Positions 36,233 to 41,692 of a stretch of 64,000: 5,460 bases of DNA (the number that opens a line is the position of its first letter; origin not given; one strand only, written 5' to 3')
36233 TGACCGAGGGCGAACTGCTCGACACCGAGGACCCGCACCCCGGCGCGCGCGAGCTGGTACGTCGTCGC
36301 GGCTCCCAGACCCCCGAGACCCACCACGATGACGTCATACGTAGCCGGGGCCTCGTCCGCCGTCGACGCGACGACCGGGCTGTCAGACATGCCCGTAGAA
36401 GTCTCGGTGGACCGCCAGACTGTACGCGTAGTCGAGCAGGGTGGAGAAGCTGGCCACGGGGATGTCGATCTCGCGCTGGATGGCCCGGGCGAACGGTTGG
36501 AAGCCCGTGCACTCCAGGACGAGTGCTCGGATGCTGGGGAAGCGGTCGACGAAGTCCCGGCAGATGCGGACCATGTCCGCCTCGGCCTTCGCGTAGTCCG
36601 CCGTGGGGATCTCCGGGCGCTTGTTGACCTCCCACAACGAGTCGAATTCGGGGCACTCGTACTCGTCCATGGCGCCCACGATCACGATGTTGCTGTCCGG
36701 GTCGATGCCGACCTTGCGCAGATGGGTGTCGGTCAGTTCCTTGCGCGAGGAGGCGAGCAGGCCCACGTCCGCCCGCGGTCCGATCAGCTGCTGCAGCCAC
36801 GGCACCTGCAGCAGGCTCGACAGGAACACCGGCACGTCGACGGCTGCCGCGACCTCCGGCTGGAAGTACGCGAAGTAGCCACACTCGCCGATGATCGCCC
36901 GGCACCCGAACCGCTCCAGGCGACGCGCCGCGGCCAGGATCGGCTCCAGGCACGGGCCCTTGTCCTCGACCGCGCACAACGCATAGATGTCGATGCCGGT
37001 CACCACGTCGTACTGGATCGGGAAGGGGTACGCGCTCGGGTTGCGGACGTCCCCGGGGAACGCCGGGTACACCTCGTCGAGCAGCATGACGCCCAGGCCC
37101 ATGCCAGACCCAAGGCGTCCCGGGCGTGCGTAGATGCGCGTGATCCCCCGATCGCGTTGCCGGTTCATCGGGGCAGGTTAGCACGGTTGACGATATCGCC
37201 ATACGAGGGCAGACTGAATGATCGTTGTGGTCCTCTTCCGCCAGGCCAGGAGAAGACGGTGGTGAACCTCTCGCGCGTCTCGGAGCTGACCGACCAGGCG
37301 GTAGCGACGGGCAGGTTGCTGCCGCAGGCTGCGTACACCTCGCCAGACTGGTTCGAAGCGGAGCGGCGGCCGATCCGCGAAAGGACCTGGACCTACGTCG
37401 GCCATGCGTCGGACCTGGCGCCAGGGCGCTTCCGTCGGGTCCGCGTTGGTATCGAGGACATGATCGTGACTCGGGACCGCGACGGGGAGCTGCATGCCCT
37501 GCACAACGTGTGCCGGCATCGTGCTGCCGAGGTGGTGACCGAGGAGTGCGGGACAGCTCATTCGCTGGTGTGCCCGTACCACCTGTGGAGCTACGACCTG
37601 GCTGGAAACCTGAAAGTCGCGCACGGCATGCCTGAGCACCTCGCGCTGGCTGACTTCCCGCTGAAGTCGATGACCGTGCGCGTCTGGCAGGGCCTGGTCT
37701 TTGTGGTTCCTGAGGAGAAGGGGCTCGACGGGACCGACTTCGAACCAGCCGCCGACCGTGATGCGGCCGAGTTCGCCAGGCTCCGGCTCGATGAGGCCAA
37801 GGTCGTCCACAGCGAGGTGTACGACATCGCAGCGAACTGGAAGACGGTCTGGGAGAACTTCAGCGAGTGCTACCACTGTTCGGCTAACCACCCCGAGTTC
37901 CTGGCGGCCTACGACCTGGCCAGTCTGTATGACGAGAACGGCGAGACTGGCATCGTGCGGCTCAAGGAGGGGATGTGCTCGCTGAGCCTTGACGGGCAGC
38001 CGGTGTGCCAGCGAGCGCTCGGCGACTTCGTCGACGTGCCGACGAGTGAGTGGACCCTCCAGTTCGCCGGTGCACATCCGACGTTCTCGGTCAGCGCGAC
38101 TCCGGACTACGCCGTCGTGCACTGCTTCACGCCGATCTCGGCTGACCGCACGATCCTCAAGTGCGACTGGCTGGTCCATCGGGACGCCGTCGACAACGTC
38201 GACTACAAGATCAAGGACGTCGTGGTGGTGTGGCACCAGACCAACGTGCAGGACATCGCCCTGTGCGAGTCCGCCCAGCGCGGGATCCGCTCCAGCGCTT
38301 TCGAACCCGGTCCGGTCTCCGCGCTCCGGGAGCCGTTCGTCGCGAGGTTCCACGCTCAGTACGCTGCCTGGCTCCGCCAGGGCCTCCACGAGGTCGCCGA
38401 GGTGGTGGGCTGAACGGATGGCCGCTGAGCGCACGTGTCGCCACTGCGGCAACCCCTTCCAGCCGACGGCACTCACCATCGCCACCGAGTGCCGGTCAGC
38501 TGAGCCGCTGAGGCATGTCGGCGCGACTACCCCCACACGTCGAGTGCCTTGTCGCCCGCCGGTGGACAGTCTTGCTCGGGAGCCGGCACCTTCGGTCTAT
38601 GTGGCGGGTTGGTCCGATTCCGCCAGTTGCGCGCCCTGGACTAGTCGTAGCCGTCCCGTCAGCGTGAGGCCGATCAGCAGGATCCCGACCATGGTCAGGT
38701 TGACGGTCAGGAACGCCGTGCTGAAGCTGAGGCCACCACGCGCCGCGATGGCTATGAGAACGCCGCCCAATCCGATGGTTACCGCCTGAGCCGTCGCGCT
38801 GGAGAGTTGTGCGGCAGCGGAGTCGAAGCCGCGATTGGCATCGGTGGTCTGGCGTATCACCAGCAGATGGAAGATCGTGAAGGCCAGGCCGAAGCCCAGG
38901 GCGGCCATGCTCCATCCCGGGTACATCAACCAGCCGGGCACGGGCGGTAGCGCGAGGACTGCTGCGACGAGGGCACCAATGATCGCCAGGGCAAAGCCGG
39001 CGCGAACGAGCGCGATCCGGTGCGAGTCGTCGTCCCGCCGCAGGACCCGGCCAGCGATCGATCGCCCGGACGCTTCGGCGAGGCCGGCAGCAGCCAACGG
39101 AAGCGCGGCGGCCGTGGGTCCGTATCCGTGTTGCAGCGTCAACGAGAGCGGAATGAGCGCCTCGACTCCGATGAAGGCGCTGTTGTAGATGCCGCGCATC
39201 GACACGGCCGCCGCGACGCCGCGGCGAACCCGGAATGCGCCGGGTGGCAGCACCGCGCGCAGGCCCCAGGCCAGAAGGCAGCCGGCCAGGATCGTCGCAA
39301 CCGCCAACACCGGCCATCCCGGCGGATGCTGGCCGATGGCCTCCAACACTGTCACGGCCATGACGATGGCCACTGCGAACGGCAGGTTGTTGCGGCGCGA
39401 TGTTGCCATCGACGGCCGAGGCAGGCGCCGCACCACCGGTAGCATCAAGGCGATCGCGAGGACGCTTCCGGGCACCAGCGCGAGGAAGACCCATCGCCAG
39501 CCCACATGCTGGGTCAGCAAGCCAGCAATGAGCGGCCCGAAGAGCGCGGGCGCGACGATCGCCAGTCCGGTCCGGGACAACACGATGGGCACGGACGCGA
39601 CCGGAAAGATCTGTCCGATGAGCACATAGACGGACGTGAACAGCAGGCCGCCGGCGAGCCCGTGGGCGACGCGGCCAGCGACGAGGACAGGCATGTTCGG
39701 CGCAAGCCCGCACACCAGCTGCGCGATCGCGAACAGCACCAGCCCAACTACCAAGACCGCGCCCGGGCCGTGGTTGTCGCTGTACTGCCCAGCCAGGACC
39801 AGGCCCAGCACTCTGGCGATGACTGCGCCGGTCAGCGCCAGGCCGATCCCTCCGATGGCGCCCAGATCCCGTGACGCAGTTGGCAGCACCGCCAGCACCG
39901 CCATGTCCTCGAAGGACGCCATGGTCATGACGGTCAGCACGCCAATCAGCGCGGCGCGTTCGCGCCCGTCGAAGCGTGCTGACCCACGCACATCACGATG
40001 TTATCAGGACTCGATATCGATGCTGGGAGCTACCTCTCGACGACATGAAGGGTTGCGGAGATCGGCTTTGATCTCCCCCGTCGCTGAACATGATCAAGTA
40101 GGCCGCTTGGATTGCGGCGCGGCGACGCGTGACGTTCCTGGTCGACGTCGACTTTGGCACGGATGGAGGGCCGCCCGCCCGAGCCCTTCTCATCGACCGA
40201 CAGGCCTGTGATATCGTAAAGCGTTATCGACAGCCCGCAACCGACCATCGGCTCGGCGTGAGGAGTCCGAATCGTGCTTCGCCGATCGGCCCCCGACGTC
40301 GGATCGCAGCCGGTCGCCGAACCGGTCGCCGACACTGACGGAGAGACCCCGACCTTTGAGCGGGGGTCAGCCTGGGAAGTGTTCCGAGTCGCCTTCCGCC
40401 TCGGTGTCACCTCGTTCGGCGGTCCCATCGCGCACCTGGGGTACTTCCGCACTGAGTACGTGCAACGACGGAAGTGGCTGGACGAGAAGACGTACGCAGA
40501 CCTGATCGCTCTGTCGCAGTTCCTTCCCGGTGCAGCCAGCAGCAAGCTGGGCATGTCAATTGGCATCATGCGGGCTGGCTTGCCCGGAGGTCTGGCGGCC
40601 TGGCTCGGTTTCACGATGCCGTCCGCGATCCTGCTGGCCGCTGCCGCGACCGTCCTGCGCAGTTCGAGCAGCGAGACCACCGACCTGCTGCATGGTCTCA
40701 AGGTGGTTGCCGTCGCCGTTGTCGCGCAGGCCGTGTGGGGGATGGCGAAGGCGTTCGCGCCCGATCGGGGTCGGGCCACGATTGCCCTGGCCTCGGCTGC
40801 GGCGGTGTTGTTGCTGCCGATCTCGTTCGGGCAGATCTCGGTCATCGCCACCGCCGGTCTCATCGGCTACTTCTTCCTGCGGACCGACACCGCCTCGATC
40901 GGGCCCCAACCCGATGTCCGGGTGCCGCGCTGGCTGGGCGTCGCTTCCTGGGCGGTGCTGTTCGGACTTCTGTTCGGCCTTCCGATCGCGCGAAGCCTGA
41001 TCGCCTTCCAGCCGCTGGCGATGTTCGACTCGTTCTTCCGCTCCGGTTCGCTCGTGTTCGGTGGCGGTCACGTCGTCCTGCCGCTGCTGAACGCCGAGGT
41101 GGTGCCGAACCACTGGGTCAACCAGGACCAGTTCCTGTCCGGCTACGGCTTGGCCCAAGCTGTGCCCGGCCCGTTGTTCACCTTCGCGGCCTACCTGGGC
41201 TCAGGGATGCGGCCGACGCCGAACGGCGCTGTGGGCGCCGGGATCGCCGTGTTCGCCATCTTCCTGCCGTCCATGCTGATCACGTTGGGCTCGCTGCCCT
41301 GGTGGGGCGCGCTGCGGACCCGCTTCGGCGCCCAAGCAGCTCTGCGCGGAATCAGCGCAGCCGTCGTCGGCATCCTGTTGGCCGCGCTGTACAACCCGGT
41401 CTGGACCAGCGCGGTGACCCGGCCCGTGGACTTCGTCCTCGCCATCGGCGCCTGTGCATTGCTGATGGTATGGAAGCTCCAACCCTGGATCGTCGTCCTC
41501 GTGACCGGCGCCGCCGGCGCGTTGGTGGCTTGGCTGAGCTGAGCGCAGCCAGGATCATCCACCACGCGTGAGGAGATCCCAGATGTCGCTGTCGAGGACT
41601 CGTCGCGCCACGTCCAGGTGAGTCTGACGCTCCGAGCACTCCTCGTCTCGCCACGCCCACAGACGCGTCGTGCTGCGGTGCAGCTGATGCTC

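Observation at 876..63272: One 17-bp inverted repeat (RTATCG-N5-CGATAY) precedes almost every transcription unit: a candidate 60-kb single-regulator regulon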

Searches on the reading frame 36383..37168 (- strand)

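Call 18: search_protein_families(library=pfam, proteins=[window:36383-37168:-], max_evalue=0.001)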
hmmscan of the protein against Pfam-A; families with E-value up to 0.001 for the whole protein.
window:36383-37168:- (261 aa): 1 family
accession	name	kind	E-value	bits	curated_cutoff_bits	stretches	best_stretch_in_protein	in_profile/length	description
PF01177.27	Asp_Glu_race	-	9.3e-07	29.3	31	1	73-238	53-200/211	Asp/Glu/Hydantoin racemase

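Call 36: search_protein_families(library=ncbifam, proteins=[window:36383-37168:-], max_evalue=0.00001)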
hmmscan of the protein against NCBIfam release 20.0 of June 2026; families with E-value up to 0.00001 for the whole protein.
window:36383-37168:- (261 aa): 1 family
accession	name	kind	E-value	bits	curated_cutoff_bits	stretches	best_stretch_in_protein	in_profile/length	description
NF005679.0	PRK07475.1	subfamily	7.2e-75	251.5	231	1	14-260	6-245/246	hypothetical protein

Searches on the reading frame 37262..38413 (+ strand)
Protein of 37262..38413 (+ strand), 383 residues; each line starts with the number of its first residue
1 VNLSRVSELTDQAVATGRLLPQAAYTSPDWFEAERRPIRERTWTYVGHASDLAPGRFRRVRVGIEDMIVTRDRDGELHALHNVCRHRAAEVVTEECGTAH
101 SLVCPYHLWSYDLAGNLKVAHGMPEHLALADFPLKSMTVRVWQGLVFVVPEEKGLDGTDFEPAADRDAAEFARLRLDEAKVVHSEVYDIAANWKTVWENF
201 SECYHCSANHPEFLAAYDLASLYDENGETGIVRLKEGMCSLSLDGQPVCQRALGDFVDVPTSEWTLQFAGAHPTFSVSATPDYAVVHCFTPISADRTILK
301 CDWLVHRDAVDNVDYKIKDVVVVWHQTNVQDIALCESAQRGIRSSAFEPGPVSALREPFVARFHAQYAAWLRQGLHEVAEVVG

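Call 18: search_protein_families(library=pfam, proteins=[window:37262-38413:+], max_evalue=0.001)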
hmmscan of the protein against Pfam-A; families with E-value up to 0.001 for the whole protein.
window:37262-38413:+ (383 aa): 2 families
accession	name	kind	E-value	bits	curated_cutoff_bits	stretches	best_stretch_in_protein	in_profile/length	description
PF00848.25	Ring_hydroxyl_A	-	3.2e-37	128.9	24.9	1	176-372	1-207/208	Ring hydroxylating alpha subunit (catalytic domain)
PF00355.32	Rieske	-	5.6e-19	68.3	20.3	1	42-124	1-82/88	Rieske [2Fe-2S] domain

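Call 37: search_protein_families(library=ncbifam, proteins=[window:37262-38413:+], max_evalue=0.00001)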
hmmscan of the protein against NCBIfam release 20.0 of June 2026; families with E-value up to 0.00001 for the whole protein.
window:37262-38413:+ (383 aa): 6 families
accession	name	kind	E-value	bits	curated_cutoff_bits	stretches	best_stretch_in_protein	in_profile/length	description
NF058607.1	GlBtMonoOxGbcA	equivalog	6.7e-69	232.3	670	2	18-216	31-228/420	glycine betaine monooxygenase oxygenase subunit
TIGR03228.1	anthran_1_2_A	equivalog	1e-23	83.8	671.9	1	24-216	20-219/438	anthranilate 1,2-dioxygenase large subunit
NF042946.1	3PPDioc_HcaE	equivalog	1.8e-22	80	830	1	15-211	12-215/450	3-phenylpropionate/cinnamic acid dioxygenase subunit alpha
NF041684.1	ant_diox_AndAc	equivalog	4e-22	78.4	750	1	17-210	20-222/418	anthranilate 1,2-dioxygenase large subunit AndAc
TIGR03229.1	benzo_1_2_benA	equivalog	1e-17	64.1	780.95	1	22-117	18-114/433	benzoate 1,2-dioxygenase large subunit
NF052579.1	BetMthstMoxSdmAMthl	equivalog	3.1e-11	42.8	600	1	43-155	18-131/351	4beta-methylsterol monooxygenase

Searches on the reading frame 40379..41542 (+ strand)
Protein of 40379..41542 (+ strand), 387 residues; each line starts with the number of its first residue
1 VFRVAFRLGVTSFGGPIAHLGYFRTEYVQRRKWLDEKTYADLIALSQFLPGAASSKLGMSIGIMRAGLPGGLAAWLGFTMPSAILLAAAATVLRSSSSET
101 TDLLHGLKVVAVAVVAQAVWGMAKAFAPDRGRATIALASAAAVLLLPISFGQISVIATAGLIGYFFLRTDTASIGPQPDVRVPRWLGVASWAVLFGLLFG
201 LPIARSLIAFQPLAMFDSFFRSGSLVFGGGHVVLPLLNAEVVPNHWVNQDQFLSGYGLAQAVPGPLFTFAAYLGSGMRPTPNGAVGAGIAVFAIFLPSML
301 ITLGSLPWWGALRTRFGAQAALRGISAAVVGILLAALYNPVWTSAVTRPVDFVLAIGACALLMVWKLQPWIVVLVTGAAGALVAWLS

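Call 18: search_protein_families(library=pfam, proteins=[window:40379-41542:+], max_evalue=0.001)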
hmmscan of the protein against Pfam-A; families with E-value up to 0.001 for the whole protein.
window:40379-41542:+ (387 aa): 1 family
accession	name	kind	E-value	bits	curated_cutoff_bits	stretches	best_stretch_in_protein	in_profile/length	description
PF02417.20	Chromate_transp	-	4.5e-76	255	28.6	2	1-164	3-166/166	Chromate transporter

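Call 37: search_protein_families(library=ncbifam, proteins=[window:40379-41542:+], max_evalue=0.00001)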
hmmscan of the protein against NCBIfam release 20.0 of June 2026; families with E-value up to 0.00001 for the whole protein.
window:40379-41542:+ (387 aa): 3 families
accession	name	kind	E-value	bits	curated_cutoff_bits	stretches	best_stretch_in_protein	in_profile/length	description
TIGR00937.1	2A51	subfamily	3.6e-95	319.7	171.7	1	6-380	2-368/368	chromate efflux transporter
NF053759.1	ChrTpChrBBac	equivalog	5.5e-26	91.4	250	2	6-158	9-156/180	chromate efflux transporter ChrB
NF053760.1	ChrTpChrABac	equivalog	8.8e-18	65.1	250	2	214-383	5-174/178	chromate efflux transporter ChrA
